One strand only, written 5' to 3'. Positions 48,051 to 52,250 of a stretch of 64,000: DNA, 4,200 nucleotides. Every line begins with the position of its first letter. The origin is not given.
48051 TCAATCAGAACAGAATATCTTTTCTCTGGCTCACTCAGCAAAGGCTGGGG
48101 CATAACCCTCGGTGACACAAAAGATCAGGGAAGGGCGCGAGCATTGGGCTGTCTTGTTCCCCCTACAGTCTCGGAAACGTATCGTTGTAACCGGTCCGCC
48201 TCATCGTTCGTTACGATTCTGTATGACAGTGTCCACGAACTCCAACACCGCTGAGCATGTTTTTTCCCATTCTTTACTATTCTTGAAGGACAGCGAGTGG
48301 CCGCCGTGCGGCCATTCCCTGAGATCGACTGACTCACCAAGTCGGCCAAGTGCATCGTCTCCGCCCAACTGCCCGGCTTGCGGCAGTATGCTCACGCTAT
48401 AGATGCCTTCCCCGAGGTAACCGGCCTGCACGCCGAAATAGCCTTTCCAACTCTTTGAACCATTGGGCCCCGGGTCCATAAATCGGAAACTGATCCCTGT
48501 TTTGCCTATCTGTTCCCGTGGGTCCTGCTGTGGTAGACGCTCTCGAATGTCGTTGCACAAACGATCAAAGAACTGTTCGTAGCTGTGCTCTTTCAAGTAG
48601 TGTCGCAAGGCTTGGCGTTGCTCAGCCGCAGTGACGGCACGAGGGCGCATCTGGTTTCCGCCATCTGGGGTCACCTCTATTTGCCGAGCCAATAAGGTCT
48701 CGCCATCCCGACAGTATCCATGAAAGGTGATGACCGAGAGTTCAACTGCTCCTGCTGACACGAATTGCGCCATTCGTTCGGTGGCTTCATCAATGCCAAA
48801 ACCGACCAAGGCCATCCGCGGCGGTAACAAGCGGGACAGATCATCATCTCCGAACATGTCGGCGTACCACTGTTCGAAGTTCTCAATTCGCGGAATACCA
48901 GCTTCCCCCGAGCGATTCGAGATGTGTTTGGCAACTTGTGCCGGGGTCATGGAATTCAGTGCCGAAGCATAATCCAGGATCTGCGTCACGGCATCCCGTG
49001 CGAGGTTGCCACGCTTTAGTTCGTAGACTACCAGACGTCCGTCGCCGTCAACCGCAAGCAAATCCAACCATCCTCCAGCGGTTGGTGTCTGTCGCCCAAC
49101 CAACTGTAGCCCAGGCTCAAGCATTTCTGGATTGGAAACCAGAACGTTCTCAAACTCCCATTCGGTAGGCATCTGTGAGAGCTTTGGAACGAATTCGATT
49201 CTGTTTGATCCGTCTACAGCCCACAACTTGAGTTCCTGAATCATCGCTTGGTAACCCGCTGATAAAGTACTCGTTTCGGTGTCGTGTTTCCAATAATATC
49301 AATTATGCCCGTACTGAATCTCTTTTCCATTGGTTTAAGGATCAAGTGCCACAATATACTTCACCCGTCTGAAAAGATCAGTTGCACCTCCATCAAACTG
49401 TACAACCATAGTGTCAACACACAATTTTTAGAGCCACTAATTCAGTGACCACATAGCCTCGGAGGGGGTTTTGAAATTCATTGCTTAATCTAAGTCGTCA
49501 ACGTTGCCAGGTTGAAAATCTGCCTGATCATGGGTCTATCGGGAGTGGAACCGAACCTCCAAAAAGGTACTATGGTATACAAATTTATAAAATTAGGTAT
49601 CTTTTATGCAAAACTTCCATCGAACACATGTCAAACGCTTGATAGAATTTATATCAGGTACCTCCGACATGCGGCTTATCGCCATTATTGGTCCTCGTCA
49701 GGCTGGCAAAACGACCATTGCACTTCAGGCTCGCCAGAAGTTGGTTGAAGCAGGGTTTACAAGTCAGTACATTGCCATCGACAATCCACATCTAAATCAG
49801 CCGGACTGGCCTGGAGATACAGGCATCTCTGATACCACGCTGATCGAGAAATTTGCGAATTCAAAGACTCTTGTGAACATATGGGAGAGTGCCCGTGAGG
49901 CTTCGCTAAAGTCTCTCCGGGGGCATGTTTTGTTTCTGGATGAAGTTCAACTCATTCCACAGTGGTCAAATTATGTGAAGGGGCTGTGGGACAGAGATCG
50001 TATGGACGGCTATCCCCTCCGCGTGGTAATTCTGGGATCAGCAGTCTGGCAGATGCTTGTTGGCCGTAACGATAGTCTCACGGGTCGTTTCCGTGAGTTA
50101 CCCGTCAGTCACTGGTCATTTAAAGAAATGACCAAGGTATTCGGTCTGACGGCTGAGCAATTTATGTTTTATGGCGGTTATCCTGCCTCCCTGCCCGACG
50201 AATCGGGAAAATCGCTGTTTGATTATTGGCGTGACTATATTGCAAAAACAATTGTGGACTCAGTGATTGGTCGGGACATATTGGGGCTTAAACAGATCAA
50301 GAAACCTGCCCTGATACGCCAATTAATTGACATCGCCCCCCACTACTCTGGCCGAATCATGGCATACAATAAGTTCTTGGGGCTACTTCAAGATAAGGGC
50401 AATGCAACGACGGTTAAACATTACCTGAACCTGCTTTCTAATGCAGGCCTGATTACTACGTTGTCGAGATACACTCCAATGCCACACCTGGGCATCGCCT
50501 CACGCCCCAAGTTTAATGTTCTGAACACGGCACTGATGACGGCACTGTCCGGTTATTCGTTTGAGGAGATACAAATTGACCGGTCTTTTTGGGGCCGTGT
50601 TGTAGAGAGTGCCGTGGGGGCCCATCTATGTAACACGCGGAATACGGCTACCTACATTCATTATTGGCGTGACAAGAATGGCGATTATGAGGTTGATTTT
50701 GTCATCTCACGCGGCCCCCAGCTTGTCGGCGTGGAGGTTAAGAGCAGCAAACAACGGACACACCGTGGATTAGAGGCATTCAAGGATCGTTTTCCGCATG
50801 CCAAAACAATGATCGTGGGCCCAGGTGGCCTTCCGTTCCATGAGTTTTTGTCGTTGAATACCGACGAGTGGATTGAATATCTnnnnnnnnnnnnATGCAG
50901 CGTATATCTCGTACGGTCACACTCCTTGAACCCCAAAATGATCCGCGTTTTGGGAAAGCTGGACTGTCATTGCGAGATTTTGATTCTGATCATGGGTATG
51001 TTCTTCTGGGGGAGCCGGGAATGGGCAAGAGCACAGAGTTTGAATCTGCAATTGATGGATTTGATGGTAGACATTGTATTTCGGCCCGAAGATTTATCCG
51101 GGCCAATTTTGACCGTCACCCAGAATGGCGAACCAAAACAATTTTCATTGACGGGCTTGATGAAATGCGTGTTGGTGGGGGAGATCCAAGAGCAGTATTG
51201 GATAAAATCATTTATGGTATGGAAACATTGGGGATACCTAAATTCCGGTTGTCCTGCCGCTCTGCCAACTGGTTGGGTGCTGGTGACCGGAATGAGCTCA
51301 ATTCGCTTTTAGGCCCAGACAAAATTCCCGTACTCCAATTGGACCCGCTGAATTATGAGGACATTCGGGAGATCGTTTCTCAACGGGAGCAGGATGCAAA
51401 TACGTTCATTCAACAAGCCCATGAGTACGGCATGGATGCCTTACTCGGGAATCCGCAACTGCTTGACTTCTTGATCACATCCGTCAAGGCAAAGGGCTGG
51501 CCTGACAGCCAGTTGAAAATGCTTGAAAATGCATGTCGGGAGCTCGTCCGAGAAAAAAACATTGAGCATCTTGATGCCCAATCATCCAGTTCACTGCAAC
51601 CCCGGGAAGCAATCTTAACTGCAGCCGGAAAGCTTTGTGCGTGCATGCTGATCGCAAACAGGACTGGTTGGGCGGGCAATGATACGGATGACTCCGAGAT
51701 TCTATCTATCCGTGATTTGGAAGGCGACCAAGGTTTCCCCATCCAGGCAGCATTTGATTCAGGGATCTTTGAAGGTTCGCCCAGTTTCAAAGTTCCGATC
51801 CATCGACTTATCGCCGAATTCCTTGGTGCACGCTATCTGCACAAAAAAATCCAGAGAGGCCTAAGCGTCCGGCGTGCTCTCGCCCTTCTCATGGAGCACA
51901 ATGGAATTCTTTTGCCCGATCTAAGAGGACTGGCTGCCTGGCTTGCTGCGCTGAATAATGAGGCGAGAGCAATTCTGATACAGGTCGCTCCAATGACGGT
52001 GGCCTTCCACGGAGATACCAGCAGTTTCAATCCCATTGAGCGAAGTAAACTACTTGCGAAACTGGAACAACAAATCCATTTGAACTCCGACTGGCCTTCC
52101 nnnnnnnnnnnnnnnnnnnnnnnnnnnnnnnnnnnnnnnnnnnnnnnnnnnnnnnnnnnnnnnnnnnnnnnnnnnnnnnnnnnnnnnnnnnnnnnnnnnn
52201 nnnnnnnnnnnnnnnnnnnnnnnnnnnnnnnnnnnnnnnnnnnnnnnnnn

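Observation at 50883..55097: Inverted STAND architecture: NTPase at the extreme N-terminus, nuclease effector at the extreme C-terminus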

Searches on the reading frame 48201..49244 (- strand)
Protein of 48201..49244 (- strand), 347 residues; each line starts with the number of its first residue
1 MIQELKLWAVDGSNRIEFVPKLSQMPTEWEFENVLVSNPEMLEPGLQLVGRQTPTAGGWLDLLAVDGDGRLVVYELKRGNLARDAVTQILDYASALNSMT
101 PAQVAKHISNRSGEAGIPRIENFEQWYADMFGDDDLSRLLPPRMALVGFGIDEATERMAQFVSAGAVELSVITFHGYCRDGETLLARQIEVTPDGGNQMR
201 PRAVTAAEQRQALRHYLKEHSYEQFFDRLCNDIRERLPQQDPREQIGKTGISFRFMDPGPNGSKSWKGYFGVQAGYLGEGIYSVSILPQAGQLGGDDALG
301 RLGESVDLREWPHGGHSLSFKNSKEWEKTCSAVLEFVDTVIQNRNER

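Call 6: search_protein_families(library=pfam, proteins=[window:48201-49244:-], max_evalue=0.1)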
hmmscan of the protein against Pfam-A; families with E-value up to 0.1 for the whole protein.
window:48201-49244:- (347 aa): 1 family
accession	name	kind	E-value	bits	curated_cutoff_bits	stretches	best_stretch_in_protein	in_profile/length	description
PF01939.22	NucS_C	-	1.1e-08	35.5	24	1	28-98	2-72/124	Endonuclease NucS C-terminal domain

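Call 7: search_protein_families(library=padloc, proteins=[window:48201-49244:-], max_evalue=0.1)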
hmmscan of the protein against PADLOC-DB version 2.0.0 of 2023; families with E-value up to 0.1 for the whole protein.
window:48201-49244:- (347 aa): 8 families
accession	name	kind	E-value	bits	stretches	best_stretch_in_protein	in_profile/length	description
PDLC04916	PDC-S11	-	4.2e-31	106.3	1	1-200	1-193/358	-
PDLC04915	PDC-S11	-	1.1e-13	49.3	1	24-189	23-192/379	-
PDLC04913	PDC-S11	-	1.2e-08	32.5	1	60-106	62-108/375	-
PDLC04909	PDC-S11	-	6.9e-07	27.2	1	60-114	62-116/347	-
PDLC04944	PDC-S18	-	6.9e-07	26.9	1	24-93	19-89/307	-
PDLC04824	PDC-S02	-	2.3e-06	25.1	1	45-93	208-257/308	-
PDLC04910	PDC-S11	-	2.3e-06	25.1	1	59-105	60-106/359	-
PDLC04799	PDC-S02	-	1.8e-05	22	1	41-93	204-257/308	-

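Call 8: search_protein_families(library=ncbifam, proteins=[window:48201-49244:-], max_evalue=0.1)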
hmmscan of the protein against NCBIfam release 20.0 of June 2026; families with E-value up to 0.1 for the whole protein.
window:48201-49244:- (347 aa): 3 families
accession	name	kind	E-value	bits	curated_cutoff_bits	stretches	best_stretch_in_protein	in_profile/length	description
NF003270.0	PRK04247.1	equivalog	8.5e-15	54.5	216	1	21-100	123-202/250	endonuclease NucS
NF002876.0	PRK03298.1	equivalog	2e-07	30.6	252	1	20-98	97-174/224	endonuclease NucS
NF052348.1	beta_propeller_lectin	domain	0.017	14.3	200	1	4-74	157-224/337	beta propeller lectin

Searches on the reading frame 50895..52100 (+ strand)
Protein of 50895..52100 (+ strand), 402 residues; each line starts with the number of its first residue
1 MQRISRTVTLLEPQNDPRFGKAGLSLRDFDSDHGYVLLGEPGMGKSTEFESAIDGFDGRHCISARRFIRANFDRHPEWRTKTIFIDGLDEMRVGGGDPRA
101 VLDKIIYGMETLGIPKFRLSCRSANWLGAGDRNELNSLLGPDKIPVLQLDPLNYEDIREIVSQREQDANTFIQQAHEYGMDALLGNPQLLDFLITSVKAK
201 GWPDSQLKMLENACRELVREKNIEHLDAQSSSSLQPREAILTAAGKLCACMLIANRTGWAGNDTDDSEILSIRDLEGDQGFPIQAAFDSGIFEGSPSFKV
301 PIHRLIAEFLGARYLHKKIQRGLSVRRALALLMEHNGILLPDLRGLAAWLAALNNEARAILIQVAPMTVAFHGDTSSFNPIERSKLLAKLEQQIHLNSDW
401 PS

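Call 34: search_protein_families(library=pfam, proteins=[window:50895-52100:+], max_evalue=10)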
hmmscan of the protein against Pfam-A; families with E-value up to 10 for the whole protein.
window:50895-52100:+ (402 aa): 1 family
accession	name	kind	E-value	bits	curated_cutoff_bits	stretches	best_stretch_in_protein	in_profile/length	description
PF24883.2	NPHP3_N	-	0.22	12.1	24.8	0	34-57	24-47/164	Nephrocystin 3, N-terminal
